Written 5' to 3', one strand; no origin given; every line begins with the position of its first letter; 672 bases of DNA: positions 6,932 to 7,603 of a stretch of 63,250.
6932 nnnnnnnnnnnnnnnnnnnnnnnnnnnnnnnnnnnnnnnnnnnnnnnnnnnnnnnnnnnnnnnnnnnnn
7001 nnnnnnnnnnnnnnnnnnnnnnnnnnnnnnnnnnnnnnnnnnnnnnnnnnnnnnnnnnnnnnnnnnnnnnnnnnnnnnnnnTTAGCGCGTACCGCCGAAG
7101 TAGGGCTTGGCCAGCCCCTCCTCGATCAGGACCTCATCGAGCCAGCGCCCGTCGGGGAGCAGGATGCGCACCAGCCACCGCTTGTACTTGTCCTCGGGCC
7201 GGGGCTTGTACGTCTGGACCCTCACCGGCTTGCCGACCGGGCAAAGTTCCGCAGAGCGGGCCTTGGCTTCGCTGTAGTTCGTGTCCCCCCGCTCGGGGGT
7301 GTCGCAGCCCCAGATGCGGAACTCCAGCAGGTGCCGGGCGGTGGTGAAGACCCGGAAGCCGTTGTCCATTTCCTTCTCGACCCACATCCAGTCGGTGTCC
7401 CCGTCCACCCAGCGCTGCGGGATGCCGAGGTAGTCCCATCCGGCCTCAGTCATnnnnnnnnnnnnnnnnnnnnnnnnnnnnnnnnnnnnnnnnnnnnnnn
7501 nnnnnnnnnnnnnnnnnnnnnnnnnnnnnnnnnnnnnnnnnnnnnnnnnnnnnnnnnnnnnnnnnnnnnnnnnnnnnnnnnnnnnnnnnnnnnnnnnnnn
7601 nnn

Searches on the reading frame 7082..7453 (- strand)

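Call 35: search_protein_families(library=phrogs, proteins=[window:7082-7453:-], max_evalue=0.001)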
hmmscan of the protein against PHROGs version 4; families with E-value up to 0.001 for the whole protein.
window:7082-7453:- (123 aa): 1 family
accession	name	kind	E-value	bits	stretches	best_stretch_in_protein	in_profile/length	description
phrog_452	-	DNA, RNA and nucleotide metabolism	2.7e-14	54.4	1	12-123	73-182/201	endonuclease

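Call 36: search_protein_families(library=pfam, proteins=[window:7082-7453:-], max_evalue=0.01)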
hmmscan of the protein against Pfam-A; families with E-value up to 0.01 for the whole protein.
window:7082-7453:- (123 aa): 1 family
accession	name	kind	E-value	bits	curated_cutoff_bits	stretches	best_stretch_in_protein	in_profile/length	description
PF00565.23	SNase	-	2.2e-05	25.3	21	1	45-118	2-77/107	Staphylococcal nuclease homologue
